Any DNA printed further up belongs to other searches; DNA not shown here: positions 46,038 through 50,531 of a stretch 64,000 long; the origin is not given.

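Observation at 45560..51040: Island cassette 2: a solitary 1397-aa STAND-like NTPase bracketed by ~550-bp direct repeats and a 24-bp inverted repeat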

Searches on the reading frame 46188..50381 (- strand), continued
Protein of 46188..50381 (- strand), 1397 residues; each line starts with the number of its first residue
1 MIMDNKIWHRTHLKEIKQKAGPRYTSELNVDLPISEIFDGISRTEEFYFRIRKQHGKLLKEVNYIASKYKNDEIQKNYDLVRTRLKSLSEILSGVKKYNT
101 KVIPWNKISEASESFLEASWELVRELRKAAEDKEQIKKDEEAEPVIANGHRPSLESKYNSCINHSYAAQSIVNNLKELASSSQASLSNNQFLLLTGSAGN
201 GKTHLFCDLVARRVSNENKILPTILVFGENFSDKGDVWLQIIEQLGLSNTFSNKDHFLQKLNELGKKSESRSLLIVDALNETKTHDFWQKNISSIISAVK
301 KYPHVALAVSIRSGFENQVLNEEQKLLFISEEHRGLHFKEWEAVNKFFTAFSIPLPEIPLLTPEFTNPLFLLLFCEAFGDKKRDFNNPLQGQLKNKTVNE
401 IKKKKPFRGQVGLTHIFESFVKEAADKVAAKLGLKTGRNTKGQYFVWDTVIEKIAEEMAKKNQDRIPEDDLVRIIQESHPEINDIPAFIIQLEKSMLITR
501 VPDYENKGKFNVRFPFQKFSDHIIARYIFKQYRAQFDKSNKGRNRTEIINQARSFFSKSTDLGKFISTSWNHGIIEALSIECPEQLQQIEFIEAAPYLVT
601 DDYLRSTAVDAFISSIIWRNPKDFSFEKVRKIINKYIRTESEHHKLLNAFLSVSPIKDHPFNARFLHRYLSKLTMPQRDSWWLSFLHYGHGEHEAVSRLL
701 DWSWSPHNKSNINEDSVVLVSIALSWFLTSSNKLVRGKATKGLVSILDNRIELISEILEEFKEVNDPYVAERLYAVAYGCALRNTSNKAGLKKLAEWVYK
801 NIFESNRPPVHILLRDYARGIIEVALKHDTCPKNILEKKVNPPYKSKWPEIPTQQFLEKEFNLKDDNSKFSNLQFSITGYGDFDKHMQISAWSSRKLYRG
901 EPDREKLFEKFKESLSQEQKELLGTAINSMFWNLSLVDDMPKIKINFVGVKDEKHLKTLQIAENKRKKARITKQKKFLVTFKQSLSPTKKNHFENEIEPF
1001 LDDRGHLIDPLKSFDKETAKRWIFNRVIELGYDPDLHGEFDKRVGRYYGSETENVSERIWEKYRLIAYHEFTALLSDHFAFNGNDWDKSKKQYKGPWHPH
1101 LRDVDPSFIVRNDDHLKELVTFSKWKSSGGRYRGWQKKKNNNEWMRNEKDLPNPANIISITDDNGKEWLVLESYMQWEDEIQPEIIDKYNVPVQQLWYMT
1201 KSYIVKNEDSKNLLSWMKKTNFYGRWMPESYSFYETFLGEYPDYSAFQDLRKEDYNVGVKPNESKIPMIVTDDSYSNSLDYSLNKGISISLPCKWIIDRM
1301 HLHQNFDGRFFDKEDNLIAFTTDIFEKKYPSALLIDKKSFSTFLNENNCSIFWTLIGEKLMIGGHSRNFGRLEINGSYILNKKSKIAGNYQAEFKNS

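Call 36: search_protein_families(library=ncbifam, proteins=[window:46191-50381:-], max_evalue=0.001)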
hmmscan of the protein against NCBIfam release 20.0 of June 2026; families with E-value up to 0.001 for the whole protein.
window:46191-50381:- (1397 aa): 2 families
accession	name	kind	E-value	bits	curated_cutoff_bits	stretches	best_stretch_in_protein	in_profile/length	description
NF041813.1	Avs2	equivalog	0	1126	1000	2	383-1383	335-1313/1317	AVAST type 2 anti-phage system protein Avs2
TIGR03015.1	pepcterm_ATPase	hypoth_equivalog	0.00042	19.8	324.5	0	188-278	42-131/269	XrtA/PEP-CTERM system-associated ATPase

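Call 38: find_related_loci(query=A2, collection=genome_contigs, flank=10000)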
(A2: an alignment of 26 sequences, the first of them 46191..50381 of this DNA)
Query A2 (1397 aa) in genome_contigs; peptide patterns used: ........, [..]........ (x = any residue, [..] = any of these).
599 stretches matched a pattern (row limit reached: there are more); 550 encode a relative of the query (tblastn E <= 1e-3); the best 80 are kept; 80 distinct loci.
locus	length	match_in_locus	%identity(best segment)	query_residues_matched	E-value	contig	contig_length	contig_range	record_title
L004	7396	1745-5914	51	1-1396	0e+0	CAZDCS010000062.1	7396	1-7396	MAG TPA_asm: uncultured Mariniplasma sp. isolate binchicken_co24_103 genome assembly, contig: NODE_4530_length_7396_cov_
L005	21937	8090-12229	51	1-1394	0e+0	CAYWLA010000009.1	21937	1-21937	MAG TPA_asm: uncultured Methanosarcinales archaeon isolate SRP178699_co1_467 genome assembly, contig: NODE_2809_length_2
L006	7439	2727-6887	50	3-1395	0e+0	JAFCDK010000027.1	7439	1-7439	Candidatus Pacearchaeota archaeon isolate Meg19_1012_Bin_451 Meg19_1012_Bin_451_scaffold_40048, whole genome shotgun seq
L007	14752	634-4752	48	8-1396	0e+0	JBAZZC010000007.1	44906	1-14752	MAG: Candidatus Paceibacterota bacterium isolate SO_2017_GW1_97 NODE_3997_length_44906_cov_1.507023_OW334_2017, whole ge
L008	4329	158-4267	44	5-1389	0e+0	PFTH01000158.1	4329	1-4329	MAG: Candidatus Roizmanbacteria bacterium CG_4_9_14_0_8_um_filter_34_12 CG_4_9_14_0.8_um_filter_scaffold_10499_c, whole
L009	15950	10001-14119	45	1-1394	0e+0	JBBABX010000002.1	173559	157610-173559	MAG: Candidatus Paceibacterota bacterium isolate SO_2017_LW1_33 NODE_20_length_173559_cov_2.312970_LW64-88_2017, whole g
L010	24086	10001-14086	43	3-1394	0e+0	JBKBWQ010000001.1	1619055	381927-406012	MAG: Candidatus Gracilibacteria bacterium isolate 21I_056.bin.38 NODE_1_length_1619055_cov_5.072172, whole genome shotgu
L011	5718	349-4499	50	2-1388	0e+0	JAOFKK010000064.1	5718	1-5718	Rickettsiales bacterium isolate AH-709-P14 AH-709-P14_NODE_64, whole genome shotgun sequence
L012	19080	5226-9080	53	2-1396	0e+0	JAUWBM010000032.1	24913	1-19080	MAG: Thermoplasmatota archaeon isolate CSMAG_1320 CSMAG_1320_k141_518073_length_24913_cov_12.9787, whole genome shotgun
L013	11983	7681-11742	38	8-1394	0e+0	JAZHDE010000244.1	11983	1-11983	MAG: Candidatus Cloacimonadota bacterium isolate Bin12Zod NODE_698_length_11983_cov_10.787726, whole genome shotgun sequ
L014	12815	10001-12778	44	1-953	0e+0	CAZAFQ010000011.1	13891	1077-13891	MAG TPA_asm: uncultured Candidatus Saccharibacteria bacterium isolate binchicken_co173_346 genome assembly, contig: NODE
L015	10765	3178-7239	34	5-1395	0e+0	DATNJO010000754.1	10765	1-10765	MAG TPA_asm: Pyrinomonadaceae bacterium isolate SMAG_U11401 k141_374378, whole genome shotgun sequence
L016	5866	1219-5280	33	8-1394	0e+0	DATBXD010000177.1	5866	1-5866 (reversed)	MAG TPA_asm: Nitrososphaerales archaeon isolate SMAG_U7558 k141_592506, whole genome shotgun sequence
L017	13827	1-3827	47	107-1397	0e+0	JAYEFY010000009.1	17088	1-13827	MAG: Patescibacteria group bacterium isolate MAG260 MAG260_9, whole genome shotgun sequence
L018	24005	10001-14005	33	20-1388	0e+0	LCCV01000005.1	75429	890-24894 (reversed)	MAG: Parcubacteria group bacterium GW2011_GWA2_42_14 UV01_C0005, whole genome shotgun sequence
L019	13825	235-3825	35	163-1397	0e+0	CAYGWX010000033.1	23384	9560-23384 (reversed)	MAG TPA_asm: uncultured bacterium isolate ERP119294_co1_425 genome assembly, contig: NODE_2592_length_23384_cov_24.15667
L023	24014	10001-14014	31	8-1394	0e+0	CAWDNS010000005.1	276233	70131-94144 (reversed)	MAG: uncultured Acidobacteriota bacterium isolate MFD03399.bin.1.9 genome assembly, contig: contig_21954, whole genome s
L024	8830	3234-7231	33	8-1396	0e+0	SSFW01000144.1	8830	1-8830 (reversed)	MAG: Nitrosomonas sp. isolate Bin_15_1 c_000000099710, whole genome shotgun sequence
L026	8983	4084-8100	31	20-1397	0e+0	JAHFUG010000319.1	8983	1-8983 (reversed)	MAG: Blastocatellia bacterium isolate nzgw74 NODE_728_length_8984_cov_4.629132, whole genome shotgun sequence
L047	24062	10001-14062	33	5-1394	0e+0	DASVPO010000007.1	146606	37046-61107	MAG TPA_asm: Pyrinomonadaceae bacterium isolate SMAG_U3181 k141_8560, whole genome shotgun sequence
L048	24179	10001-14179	44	2-1397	0e+0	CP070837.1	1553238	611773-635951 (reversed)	MAG: Candidatus Omnitrophota bacterium isolate bin103 chromosome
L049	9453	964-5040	32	8-1394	0e+0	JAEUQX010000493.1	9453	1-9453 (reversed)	MAG: Anaerolineae bacterium isolate new MAG-262 k141_2519732, whole genome shotgun sequence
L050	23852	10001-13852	49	1-1396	0e+0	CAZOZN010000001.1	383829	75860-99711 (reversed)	MAG TPA_asm: uncultured archaeon isolate SRP332253_co2_203 genome assembly, contig: NODE_3_length_383829_cov_9.713503, w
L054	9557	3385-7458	28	5-1397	3e-162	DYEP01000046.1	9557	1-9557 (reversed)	MAG TPA_asm: Symbiobacterium sp. isolate Tomsk_54_12 Tomsk_k141_10800, whole genome shotgun sequence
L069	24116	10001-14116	28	8-1396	3e-152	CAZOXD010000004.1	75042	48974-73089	MAG TPA_asm: uncultured Pseudomonadota bacterium isolate binchicken_co136_95 genome assembly, contig: NODE_152_length_75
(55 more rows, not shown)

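Call 86: search_dna_similar(query=window:46191-50381:-, collection=plasmids, mode=protein, max_rows=12)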
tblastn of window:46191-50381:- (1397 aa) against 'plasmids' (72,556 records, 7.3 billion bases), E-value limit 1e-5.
Records with a match: 65; places in all: 65; records where one place covers at least 80% of the query: 12.
Best place of each record, by identity: <60% 65.
By first word of the organism name: Burkholderia 38; Vibrio 4; Moraxella 3; Streptomyces 3; Bacillus 3; Acetobacter 2; Rhodothermus 1; Haloplanus 1; Azonexus 1; Halobacterium 1; and 8 more.
By predicted mobility (MOB-suite, as given by PLSDB): non-mobilizable 47; conjugative 13; mobilizable 5.
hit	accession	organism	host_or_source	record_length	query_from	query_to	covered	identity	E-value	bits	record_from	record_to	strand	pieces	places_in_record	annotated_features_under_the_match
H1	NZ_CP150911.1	Vibrio parahaemolyticus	Penaeus vannamei,cell culture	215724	21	1382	97%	31.5%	7e-169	569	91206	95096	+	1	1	avs2: AVAST type 2 anti-phage system protein Avs2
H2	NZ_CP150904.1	Vibrio parahaemolyticus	-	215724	21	1382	97%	31.5%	7e-169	569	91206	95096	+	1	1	avs2: AVAST type 2 anti-phage system protein Avs2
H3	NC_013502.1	Rhodothermus marinus DSM 4252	-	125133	8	1384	87%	30.6%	7e-106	553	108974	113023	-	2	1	avs2: AVAST type 2 anti-phage system protein Avs2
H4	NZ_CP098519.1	Haloplanus sp. HW8-1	cell culture,salt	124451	20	1380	88%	28.3%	9e-90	431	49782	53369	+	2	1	HNH endonuclease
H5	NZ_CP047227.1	Moraxella osloensis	whole organism,activated sludge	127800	8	1395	90%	26.3%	3e-60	343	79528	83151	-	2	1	hypothetical protein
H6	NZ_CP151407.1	Azonexus hydrophilus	metagenomic assembly,groundwater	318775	5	1366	97%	24.2%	6e-67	258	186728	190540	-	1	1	hypothetical protein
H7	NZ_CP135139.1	Moraxella sp. DOX410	sediment soil,sediment soil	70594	8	1395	90%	26.1%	5e-54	323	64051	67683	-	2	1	ATP-binding protein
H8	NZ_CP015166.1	Acetobacter ascendens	single cell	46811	8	1370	98%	22.7%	8e-80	299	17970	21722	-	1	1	ATP-binding protein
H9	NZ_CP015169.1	Acetobacter ascendens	single cell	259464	8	1370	98%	22.7%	1e-79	299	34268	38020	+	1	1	ATP-binding protein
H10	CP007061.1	Halobacterium sp. DL1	-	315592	2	1108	68%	32.5%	1e-92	405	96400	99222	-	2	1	none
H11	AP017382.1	Moraxella osloensis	-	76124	8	1395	77%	27.7%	3e-29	343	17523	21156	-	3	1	hypothetical protein (x2)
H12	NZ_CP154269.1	Vibrio harveyi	large yellow croaker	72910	5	1359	85%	24.9%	3e-49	260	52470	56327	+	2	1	ATP-binding protein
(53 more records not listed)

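Call 87: search_dna_similar(query=window:46191-50381:-, collection=phages, mode=protein, max_rows=8)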
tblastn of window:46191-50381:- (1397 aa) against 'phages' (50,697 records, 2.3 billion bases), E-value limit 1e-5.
Records with a match: 2; places in all: 3; records where one place covers at least 80% of the query: 0.
Best place of each record, by identity: <60% 2.
By first word of the organism name: Staphylococcus 1; Bacteriophage 1.
By host as written in the record: methicillin-resistant Staphylococcus aureus spa type t127 1; - 1.
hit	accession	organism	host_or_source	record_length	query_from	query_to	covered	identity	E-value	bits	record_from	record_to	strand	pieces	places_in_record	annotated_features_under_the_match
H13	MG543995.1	Staphylococcus phage UPMK_1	methicillin-resistant Staphylococcus ...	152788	516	1340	49%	27.7%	4e-29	215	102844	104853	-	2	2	hypothetical protein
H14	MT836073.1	Bacteriophage sp.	human fecal samples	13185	196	378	13%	30.4%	2e-9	69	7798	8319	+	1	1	record has no annotation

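Call 102: get_annotated_region(hit=H3, flank=4000)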
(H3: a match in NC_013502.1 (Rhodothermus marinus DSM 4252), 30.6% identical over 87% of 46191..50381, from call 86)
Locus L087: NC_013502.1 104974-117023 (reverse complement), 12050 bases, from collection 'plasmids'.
description: Rhodothermus marinus DSM 4252 plasmid pRMAR01, complete sequence
organism: Rhodothermus marinus DSM 4252 (NCBI taxid 518766)
taxonomy: Bacteria; Rhodothermota; Rhodothermia; Rhodothermales; Rhodothermaceae; Rhodothermus; Rhodothermus marinus; Rhodothermus marinus DSM 4252
host: -; source: -; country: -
typing (MOB-suite, as given by PLSDB): non-mobilizable; replicon rep_cluster_1386
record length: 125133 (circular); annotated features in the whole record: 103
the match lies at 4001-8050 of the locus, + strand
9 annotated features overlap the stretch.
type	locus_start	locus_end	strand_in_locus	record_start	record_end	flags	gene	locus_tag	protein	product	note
CDS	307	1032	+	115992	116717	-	-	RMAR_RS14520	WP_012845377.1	hypothetical protein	-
CDS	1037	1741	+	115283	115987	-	-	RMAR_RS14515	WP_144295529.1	hypothetical protein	-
CDS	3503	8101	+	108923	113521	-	avs2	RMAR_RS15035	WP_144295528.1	AVAST type 2 anti-phage system protein Avs2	-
CDS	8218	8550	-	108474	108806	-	-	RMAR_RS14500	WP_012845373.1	hypothetical protein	-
CDS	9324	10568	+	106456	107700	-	-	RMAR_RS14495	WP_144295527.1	hypothetical protein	-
CDS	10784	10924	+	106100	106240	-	-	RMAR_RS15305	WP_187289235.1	hypothetical protein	-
CDS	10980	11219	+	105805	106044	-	-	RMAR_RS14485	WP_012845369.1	type II toxin-antitoxin system prevent-host-death family antitoxin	GO:0008219 - cell death [Evidence IEA]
CDS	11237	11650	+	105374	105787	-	-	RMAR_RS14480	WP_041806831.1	type II toxin-antitoxin system VapC family toxin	-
CDS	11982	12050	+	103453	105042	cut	-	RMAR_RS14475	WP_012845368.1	MBL fold metallo-hydrolase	-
